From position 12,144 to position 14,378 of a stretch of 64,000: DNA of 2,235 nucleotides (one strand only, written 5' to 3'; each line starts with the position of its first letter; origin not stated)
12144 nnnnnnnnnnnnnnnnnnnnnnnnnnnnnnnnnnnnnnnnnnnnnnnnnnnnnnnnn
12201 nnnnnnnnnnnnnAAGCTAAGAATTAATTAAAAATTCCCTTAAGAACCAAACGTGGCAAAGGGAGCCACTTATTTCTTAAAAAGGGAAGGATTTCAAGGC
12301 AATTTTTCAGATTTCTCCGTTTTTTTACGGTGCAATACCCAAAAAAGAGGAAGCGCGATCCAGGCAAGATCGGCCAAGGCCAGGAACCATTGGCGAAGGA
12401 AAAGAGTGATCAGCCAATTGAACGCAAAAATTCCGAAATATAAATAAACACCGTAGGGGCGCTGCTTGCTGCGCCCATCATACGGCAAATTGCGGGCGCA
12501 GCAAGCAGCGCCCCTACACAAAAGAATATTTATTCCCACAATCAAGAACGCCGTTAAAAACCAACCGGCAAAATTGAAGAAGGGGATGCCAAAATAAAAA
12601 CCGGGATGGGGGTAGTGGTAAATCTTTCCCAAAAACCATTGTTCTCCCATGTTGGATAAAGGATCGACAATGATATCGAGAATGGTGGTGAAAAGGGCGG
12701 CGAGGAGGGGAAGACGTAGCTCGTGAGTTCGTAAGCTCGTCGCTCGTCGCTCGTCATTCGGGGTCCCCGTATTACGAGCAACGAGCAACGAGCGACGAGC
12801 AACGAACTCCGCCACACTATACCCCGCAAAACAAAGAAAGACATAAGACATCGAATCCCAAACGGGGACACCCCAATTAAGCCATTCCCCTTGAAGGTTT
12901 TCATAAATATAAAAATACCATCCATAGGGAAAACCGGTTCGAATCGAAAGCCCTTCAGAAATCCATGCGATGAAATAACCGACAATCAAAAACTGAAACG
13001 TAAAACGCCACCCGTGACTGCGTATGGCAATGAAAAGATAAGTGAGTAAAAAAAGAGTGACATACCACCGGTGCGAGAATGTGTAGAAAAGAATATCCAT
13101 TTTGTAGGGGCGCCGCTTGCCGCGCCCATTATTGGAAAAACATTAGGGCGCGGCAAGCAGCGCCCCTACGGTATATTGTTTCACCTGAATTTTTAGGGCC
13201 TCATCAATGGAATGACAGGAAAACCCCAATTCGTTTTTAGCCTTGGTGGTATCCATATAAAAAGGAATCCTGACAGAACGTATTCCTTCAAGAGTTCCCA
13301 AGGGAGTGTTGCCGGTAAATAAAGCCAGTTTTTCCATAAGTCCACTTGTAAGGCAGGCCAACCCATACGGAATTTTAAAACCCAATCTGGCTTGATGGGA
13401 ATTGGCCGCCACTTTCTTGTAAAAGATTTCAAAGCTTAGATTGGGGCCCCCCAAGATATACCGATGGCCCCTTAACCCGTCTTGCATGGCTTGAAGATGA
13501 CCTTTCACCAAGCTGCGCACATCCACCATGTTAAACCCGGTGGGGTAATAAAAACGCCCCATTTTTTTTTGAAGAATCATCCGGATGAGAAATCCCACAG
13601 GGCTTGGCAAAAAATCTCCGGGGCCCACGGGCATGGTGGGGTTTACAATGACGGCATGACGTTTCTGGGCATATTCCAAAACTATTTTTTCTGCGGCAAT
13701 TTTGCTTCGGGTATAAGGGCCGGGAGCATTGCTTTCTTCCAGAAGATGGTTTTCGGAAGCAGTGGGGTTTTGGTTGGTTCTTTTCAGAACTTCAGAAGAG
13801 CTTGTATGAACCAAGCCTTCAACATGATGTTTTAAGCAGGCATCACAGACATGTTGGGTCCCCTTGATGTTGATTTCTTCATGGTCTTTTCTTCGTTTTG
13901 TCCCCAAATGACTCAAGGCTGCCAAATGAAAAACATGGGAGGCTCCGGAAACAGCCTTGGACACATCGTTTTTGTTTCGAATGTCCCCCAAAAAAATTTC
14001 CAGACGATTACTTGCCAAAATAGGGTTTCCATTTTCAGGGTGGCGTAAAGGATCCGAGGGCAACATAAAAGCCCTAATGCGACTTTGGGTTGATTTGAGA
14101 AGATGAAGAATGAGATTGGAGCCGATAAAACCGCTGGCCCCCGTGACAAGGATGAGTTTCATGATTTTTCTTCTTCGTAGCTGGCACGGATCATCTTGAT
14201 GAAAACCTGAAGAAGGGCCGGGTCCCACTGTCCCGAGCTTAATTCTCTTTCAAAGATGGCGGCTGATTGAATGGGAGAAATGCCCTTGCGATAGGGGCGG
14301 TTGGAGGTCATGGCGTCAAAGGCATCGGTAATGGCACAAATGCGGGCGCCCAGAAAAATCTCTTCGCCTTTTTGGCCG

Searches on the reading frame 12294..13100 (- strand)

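Call 55: search_protein_families(library=ncbifam, proteins=[window:12294-13100:-])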
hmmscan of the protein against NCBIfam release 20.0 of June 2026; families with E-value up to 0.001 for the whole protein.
window:12294-13100:- (268 aa): 3 families
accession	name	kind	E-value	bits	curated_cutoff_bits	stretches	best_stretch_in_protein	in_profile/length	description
NF045693.1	GCarotHydoxCruF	equivalog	1.8e-13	50.5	400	1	15-262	60-282/310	gamma-carotene 1'-hydroxylase CruF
TIGR03460.1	crt_membr_arch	equivalog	2.9e-13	50.2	154.7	1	12-243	41-231/248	bisanhydrobacterioruberin hydratase CruF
NF041333.1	CruF_Halo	equivalog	9e-06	25.3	300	1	44-189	84-202/268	bisanhydrobacterioruberin hydratase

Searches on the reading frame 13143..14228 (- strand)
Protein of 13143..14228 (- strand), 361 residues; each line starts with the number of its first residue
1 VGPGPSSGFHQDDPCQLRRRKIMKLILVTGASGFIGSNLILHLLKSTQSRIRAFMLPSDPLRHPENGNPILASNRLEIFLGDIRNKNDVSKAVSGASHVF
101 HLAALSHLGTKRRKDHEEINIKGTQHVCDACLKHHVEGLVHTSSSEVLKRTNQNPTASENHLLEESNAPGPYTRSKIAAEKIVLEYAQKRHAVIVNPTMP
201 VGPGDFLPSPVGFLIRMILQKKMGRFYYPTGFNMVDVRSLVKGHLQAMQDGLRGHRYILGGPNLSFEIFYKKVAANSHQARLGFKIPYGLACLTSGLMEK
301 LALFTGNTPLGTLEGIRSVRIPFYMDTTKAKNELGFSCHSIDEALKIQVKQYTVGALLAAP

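Call 55: search_protein_families(library=ncbifam, proteins=[window:13143-14228:-])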
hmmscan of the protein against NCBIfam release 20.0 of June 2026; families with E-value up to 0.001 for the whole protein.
window:13143-14228:- (361 aa): 25 families
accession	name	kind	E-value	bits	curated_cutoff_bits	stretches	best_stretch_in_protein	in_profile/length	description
TIGR03466.1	HpnA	hypoth_equivalog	1.9e-70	237.4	367.65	1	26-350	3-319/327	hopanoid-associated sugar epimerase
NF052578.1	StrlDmthSdmBMthl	equivalog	3.2e-35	122.4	600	1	26-349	3-319/328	sterol demethylase protein SdmB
TIGR04180.1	EDH_00030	hypoth_equivalog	7.2e-26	90.9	475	1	26-197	1-172/297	NAD-dependent 4,6-dehydratase LegB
NF042422.1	oxyalk_red_OleD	equivalog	1.4e-20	73.9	580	1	26-345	3-321/329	2-alkyl-3-oxoalkanoate reductase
TIGR01181.1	dTDP_gluc_dehyt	equivalog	2.2e-18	66.4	365.1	1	26-261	2-244/321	dTDP-glucose 4,6-dehydratase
NF042423.1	oxyalk_red_Shew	equivalog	5.7e-17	61.8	580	1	23-226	8-195/331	2-alkyl-3-oxoalkanoate reductase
NF005539.0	PRK07201.1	equivalog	6.2e-16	58.2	549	1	27-202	4-179/657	SDR family oxidoreductase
TIGR01746.1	Thioester-redct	subfamily_domain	4.3e-15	55.8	213.35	1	26-191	2-185/371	thioester reductase domain-containing protein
TIGR01179.1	galE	equivalog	7.3e-14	51.3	262.3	1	26-189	2-162/332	UDP-glucose 4-epimerase GalE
TIGR03589.1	PseB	equivalog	5.8e-13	48.5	407.75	1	24-145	5-126/324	UDP-N-acetylglucosamine 4,6-dehydratase (inverting)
NF043036.1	ErythonDh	equivalog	2.4e-11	43.4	325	1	26-204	3-184/321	D-erythronate dehydrogenase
TIGR02197.1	heptose_epim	equivalog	1.4e-09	37.5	274.6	1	26-189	1-155/316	ADP-glyceromanno-heptose 6-epimerase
NF007956.0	PRK10675.1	subfamily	1.9e-09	37.1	394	1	26-186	3-163/338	UDP-glucose 4-epimerase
NF041293.1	G6PDh_Azf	equivalog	6.5e-09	35.6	400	1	26-182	5-162/252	NAD-dependent glucose-6-phosphate dehydrogenase Azf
TIGR02622.1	CDP_4_6_dhtase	equivalog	2.1e-08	33.7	278.45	1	24-187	5-169/352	CDP-glucose 4,6-dehydratase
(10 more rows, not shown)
